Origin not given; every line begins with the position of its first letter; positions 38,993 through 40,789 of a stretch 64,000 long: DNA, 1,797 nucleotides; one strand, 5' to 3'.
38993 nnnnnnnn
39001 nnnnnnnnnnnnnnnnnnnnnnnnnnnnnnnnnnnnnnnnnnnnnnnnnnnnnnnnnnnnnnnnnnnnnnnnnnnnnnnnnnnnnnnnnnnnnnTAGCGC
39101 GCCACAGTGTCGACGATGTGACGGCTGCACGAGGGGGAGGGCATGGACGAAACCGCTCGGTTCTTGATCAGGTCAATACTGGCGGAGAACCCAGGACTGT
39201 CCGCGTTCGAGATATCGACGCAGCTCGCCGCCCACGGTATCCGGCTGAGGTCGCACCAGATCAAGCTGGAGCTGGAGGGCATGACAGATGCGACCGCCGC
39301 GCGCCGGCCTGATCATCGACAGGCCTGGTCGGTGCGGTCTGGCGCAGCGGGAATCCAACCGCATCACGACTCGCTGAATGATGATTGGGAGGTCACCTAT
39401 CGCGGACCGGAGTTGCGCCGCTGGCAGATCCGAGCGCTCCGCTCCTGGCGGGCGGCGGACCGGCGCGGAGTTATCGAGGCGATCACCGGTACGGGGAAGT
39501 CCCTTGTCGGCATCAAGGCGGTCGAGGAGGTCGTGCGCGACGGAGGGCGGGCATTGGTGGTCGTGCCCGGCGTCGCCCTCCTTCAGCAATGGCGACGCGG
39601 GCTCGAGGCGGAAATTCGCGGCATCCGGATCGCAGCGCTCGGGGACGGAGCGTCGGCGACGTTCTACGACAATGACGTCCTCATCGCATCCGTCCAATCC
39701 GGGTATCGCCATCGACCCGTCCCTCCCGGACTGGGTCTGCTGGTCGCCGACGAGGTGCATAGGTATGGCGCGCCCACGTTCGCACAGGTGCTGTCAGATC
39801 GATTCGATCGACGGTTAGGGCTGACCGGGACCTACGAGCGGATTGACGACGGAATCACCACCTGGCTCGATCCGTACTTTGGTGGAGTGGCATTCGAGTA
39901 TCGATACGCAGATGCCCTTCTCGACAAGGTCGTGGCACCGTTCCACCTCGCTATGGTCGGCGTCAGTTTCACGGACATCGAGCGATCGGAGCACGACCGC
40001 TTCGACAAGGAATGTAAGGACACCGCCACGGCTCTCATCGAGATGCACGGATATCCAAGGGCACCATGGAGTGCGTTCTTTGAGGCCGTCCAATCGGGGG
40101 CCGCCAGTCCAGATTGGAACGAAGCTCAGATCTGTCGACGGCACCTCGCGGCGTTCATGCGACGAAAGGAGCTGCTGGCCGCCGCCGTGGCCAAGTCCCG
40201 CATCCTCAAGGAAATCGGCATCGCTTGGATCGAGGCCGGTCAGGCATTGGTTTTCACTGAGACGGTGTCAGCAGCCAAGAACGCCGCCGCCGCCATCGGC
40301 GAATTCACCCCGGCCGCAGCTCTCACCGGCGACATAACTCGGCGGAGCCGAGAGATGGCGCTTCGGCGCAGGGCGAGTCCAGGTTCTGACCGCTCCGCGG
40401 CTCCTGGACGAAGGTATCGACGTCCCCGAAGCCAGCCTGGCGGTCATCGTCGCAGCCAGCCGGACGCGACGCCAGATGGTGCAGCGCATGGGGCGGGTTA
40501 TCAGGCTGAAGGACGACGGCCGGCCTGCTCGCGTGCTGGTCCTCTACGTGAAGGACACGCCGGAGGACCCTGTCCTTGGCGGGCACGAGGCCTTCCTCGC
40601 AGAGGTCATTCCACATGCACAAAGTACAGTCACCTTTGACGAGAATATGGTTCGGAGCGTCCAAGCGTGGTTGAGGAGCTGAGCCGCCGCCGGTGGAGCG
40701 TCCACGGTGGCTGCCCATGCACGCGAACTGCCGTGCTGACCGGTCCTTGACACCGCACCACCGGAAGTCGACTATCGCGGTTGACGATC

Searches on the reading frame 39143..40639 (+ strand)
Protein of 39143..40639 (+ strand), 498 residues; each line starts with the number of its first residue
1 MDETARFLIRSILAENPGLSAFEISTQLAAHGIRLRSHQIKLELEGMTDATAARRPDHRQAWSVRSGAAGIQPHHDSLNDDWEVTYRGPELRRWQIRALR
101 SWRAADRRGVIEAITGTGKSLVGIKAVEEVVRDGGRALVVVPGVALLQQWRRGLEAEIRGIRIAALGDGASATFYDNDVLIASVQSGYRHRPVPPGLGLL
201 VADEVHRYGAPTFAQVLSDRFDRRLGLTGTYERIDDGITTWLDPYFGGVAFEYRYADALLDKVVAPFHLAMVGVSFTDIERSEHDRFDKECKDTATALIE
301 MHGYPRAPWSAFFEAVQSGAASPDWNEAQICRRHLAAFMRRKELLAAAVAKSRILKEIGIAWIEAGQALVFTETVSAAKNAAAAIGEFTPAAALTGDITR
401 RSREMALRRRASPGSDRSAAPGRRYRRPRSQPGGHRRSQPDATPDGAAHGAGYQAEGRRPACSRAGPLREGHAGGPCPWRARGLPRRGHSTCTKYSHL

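Call 8: search_protein_families(library=pfam, proteins=[window:39143-40639:+])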
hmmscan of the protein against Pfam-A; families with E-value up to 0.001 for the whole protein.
window:39143-40639:+ (498 aa): 3 families
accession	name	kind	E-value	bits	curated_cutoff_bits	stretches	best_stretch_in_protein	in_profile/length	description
PF04851.21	ResIII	-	4.6e-18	66.1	22.5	1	90-233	3-164/164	Type III restriction enzyme, res subunit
PF00270.35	DEAD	-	1.6e-06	28.4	26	1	95-219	4-140/167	DEAD/DEAH box helicase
PF18766.7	SWI2_SNF2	-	0.00016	21.8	26.7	0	200-271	122-192/221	SWI2/SNF2 ATPase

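Call 9: search_protein_families(library=padloc, proteins=[window:39143-40639:+])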
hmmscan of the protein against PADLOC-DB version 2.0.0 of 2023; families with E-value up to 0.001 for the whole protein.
window:39143-40639:+ (498 aa): 9 families
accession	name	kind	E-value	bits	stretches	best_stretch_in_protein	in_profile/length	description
PDLC02707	PbeA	-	2.5e-29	100.4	1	72-292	234-475/672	PbeA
PDLC02704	PbeA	-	6e-25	85.8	2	199-291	386-479/682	PbeA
PDLC02706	PbeA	-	1.7e-14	51.3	2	91-152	270-333/722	PbeA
PDLC02703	PbeA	-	1.8e-12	44.7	2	90-156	246-313/626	PbeA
PDLC02705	PbeA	-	6.2e-09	32.5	1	195-291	373-471/691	PbeA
PDLC03659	mREase_IV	-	9.9e-07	25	1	100-272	234-411/945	Type IV methyl-directed restriction enzyme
PDLC01007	typeIV_DinG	-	0.00032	17.4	1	106-174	16-82/676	CRISPR type AFERR-associated DEAD/DEAH-box helicase Csf4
PDLC03658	mREase_IV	-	0.00041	16.2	1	105-272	241-410/953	Type IV methyl-directed restriction enzyme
PDLC01321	typeIV_DinG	-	0.00064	16.7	0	105-154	15-66/559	CAS-IV-A; associated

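Call 70: search_protein_families(library=ncbifam, proteins=[window:39143-40639:+])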
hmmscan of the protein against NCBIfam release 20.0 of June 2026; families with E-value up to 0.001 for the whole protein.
window:39143-40639:+ (498 aa): 9 families
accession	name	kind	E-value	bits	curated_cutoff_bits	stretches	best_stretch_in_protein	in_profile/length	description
TIGR04095.1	dnd_restrict_1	equivalog_domain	1.2e-22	80.5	600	2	198-290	135-228/451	DNA phosphorothioation system restriction enzyme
NF045503.1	repair_heli_XPB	equivalog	6.2e-09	34.9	610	1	89-235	182-339/548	DNA repair helicase XPB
NF004070.0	PRK05580.2-2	equivalog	3.2e-05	22.3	921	1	110-155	221-266/729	primosomal protein N'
TIGR00603.1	rad25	subfamily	8.2e-05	21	328.7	0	77-152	243-318/734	DNA repair helicase rad25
NF004067.0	PRK05580.1-4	equivalog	0.00019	19.9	763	1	55-168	170-283/737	primosomal protein N'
NF001308.0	PRK00254.1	equivalog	0.00029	19.2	1216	1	91-210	24-152/720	ATP-dependent DNA helicase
TIGR00595.1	priA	equivalog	0.00046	18.9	230.35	1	111-156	2-47/509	replication restart helicase PriA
TIGR03117.2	cas_csf4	equivalog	0.00046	18.5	400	1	106-156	147-198/800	type IV CRISPR-associated DEAD/DEAH-box helicase Csf4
NF004066.1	PRK05580.1-3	equivalog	0.00061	18.2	813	1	90-150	252-315/788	primosomal protein N'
